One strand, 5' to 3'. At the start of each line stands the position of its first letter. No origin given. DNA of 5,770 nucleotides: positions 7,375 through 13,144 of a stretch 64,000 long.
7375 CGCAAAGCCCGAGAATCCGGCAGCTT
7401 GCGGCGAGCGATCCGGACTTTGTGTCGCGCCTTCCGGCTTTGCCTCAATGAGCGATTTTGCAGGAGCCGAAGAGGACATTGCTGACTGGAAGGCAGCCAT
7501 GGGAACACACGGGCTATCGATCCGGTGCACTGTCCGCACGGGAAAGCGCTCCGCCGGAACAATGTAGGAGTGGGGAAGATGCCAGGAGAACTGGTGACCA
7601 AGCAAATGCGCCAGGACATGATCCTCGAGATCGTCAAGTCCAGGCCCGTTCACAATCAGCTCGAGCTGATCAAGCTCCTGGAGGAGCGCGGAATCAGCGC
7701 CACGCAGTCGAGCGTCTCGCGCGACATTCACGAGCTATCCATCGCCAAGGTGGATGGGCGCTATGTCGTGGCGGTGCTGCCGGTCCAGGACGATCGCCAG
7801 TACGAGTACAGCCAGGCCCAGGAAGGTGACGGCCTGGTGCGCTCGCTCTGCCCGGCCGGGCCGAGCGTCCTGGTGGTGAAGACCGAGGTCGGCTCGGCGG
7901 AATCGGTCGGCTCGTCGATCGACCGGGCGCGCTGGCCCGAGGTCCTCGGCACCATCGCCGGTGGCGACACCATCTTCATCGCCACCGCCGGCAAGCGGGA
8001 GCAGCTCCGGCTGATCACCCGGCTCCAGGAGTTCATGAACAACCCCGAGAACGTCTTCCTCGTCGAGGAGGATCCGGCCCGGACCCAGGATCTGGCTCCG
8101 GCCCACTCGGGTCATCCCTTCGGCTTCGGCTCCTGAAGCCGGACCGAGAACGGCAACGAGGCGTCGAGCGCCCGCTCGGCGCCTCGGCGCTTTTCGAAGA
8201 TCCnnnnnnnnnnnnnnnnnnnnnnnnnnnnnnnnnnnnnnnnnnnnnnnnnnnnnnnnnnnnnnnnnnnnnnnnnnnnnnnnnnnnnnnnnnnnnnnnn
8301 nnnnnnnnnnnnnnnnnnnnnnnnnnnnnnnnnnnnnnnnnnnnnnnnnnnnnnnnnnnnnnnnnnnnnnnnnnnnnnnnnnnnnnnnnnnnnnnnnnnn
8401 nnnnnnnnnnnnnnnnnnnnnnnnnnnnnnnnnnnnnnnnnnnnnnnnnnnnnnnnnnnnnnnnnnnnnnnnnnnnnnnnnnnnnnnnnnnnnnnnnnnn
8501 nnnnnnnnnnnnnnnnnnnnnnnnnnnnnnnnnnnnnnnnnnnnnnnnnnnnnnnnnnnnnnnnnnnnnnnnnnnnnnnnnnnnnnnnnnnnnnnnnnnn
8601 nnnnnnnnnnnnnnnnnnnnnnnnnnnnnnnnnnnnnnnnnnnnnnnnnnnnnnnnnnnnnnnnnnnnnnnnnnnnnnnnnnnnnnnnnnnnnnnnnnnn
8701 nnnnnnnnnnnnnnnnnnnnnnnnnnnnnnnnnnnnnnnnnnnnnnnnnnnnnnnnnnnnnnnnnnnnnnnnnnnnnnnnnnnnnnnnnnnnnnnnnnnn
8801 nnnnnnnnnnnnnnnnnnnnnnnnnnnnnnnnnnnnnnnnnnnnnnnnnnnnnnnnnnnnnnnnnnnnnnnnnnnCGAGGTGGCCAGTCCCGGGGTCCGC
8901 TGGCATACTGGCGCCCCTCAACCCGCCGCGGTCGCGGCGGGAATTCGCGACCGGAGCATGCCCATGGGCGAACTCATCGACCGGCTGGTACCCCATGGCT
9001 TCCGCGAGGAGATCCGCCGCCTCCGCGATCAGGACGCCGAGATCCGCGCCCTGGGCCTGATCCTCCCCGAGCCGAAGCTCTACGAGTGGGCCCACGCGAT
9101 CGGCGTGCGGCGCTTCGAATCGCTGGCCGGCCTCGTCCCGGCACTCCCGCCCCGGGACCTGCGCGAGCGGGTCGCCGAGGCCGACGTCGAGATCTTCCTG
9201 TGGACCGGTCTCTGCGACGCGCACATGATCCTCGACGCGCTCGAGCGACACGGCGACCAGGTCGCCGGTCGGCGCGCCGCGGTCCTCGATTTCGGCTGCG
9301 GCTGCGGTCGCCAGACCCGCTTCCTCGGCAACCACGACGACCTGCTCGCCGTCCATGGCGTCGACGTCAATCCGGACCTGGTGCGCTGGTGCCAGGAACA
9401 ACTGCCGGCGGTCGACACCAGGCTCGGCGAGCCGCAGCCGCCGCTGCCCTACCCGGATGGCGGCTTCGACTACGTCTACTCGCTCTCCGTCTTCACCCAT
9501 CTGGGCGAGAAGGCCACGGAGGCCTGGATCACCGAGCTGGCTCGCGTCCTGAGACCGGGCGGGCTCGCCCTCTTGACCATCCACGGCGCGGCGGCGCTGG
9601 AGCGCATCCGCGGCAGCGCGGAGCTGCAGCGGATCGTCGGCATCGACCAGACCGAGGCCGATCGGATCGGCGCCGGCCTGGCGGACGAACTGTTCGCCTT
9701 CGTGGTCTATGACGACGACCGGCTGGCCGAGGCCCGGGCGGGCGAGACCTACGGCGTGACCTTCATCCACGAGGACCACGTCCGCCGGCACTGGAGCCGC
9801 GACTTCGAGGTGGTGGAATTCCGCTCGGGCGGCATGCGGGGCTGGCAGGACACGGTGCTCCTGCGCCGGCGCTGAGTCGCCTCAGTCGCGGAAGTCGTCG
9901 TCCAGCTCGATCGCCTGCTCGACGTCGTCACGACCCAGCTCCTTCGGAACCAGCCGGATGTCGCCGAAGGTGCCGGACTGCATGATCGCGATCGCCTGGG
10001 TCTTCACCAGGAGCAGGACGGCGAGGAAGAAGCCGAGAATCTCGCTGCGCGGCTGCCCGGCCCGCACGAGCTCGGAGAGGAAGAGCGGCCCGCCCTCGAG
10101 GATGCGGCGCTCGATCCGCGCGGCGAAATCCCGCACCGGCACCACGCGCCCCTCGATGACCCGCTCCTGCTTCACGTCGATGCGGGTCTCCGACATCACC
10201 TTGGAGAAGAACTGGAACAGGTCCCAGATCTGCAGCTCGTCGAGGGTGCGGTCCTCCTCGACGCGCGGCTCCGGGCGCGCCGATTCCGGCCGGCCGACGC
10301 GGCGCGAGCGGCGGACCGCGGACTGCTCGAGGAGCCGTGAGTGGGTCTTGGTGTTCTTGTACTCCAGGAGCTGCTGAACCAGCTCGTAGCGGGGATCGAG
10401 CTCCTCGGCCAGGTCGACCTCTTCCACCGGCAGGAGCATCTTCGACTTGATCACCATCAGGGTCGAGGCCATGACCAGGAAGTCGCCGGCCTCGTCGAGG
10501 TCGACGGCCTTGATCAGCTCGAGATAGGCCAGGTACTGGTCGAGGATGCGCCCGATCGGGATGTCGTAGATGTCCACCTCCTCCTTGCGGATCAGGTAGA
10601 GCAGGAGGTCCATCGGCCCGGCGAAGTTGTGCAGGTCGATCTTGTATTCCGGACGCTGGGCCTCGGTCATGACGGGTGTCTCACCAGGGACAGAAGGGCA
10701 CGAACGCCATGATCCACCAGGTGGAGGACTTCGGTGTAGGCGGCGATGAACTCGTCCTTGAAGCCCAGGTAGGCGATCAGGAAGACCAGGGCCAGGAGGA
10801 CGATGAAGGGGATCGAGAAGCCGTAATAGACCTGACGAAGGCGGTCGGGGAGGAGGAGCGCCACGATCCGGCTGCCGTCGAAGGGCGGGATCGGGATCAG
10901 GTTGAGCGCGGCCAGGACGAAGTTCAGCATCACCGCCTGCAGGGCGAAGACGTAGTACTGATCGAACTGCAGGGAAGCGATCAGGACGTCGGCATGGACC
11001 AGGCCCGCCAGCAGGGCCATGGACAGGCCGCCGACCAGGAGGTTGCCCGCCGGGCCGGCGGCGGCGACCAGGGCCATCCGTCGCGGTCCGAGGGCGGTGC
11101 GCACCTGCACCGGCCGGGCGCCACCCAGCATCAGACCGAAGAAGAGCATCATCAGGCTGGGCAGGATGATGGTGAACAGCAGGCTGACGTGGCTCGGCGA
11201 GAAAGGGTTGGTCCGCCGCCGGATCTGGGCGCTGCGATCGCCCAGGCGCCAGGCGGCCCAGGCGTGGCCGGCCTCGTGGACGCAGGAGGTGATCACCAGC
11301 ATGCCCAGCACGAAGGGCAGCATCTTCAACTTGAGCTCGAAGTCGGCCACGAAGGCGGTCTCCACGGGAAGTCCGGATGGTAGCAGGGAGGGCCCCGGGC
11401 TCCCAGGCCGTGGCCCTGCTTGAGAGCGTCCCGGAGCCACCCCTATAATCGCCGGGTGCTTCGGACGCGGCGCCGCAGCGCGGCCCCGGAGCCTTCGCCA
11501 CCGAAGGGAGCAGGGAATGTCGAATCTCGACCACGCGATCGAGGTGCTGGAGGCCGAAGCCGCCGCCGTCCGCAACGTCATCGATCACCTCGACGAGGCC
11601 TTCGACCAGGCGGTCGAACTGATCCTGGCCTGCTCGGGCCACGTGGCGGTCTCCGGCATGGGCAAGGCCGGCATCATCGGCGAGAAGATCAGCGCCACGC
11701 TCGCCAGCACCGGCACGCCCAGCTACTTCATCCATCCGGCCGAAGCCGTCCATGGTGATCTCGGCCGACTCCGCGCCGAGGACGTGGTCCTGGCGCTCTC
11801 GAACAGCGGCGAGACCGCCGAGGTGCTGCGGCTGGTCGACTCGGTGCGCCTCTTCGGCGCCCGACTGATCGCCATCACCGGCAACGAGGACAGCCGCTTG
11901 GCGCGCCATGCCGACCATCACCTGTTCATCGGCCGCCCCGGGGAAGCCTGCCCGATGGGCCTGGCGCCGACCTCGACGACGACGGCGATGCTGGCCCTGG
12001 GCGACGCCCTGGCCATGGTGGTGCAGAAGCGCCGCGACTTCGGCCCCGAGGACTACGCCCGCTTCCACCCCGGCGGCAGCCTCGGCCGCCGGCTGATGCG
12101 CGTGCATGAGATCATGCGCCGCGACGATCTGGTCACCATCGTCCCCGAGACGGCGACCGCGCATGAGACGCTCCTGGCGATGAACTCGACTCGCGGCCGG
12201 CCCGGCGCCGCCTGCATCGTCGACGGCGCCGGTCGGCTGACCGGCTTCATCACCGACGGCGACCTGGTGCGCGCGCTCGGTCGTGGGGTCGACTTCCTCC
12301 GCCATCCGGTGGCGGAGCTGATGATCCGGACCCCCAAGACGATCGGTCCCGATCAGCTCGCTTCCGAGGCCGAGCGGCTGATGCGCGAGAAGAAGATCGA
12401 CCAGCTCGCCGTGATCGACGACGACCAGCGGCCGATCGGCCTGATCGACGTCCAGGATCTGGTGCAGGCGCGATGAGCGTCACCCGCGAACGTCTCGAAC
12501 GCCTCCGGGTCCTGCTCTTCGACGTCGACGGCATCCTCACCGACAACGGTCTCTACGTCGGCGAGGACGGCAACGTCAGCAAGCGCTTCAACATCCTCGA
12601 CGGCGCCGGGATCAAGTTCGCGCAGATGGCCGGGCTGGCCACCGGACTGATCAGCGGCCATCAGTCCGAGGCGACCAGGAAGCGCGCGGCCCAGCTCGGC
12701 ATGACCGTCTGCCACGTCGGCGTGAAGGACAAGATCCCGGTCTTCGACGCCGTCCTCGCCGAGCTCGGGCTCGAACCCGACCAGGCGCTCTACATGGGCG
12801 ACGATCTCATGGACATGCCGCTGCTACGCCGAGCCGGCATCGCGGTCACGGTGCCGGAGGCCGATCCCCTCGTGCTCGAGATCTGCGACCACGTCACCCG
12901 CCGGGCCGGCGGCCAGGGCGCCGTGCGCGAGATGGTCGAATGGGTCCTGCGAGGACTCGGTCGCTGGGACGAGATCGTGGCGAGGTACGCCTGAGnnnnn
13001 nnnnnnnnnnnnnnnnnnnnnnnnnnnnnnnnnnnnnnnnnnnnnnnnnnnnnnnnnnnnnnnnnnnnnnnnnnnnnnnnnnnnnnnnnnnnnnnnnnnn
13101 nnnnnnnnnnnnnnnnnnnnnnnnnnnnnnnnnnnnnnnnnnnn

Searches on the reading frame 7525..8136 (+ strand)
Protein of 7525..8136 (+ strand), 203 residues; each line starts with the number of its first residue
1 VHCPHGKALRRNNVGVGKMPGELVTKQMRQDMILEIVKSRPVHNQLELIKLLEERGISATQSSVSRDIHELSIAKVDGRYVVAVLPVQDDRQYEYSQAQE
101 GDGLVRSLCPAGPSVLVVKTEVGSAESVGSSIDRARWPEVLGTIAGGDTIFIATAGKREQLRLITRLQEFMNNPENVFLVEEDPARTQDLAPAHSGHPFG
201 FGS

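Call 23: search_protein_families(library=pfam, proteins=[window:7525-8136:+], max_evalue=0.0001)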
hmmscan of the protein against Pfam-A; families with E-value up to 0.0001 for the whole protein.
window:7525-8136:+ (203 aa): 2 families
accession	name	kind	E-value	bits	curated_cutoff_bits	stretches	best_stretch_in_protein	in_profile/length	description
PF01316.27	Arg_repressor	-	8e-16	58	27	1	24-82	1-62/70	Arginine repressor, DNA binding domain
PF02863.23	Arg_repressor_C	-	2.3e-15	56.6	25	1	115-168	14-67/68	Arginine repressor, C-terminal domain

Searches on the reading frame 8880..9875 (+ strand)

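Call 23: search_protein_families(library=pfam, proteins=[window:8880-9875:+], max_evalue=0.0001)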
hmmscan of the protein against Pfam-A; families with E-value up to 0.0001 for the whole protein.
window:8880-9875:+ (331 aa): 6 families
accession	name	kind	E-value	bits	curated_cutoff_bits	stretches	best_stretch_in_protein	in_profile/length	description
PF13649.12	Methyltransf_25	-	2.9e-16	60.4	27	1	135-228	1-97/97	Methyltransferase domain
PF08241.18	Methyltransf_11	-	6e-16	59.3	21.2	1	136-231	1-94/95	Methyltransferase domain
PF08242.18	Methyltransf_12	-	1.4e-12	48.6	30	1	136-229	1-97/98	Methyltransferase domain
PF13489.12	Methyltransf_23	-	1e-08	35.5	27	1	129-239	20-123/164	Methyltransferase domain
PF13847.12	Methyltransf_31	-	4.8e-06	26.8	27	1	134-236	6-113/145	Methyltransferase domain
PF02353.26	CMAS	-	9.5e-05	22.3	27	0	134-233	65-165/273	Mycolic acid cyclopropane synthetase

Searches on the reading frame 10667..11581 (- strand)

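Call 23: search_protein_families(library=pfam, proteins=[window:10667-11581:-], max_evalue=0.0001)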
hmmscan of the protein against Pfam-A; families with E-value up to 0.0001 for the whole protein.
window:10667-11581:- (304 aa): 1 family
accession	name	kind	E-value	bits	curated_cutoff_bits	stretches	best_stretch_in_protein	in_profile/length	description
PF02163.28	Peptidase_M50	-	5.6e-10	39.4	27.2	1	181-252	133-202/221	Peptidase family M50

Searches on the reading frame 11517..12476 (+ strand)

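Call 23: search_protein_families(library=pfam, proteins=[window:11517-12476:+], max_evalue=0.0001)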
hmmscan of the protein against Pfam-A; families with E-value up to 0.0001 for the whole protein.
window:11517-12476:+ (319 aa): 3 families
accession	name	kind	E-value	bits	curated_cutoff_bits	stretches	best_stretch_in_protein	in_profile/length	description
PF01380.27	SIS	-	1.9e-29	102.5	25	1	36-167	1-130/131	SIS domain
PF00571.33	CBS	-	4e-20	72.3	24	2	265-318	1-54/57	CBS domain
PF13580.11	SIS_2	-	9.5e-06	26.1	27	0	84-122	100-138/138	SIS domain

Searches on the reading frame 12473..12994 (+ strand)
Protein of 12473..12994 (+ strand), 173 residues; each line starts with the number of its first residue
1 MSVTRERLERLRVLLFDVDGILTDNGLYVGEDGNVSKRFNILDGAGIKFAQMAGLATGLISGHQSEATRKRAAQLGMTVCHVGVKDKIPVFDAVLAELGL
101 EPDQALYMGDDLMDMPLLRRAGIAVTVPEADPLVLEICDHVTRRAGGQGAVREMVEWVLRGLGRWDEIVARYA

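Call 24: search_protein_families(library=pfam, proteins=[window:12473-12994:+], max_evalue=0.0001)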
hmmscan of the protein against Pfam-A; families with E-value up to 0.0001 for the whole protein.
window:12473-12994:+ (173 aa): 2 families
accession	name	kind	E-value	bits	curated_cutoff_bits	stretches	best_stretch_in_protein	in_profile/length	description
PF08282.18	Hydrolase_3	-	9.3e-08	32.5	20.9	1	87-145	188-246/255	haloacid dehalogenase-like hydrolase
PF00702.32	Hydrolase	-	2.9e-05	25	26.4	0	47-122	107-191/191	haloacid dehalogenase-like hydrolase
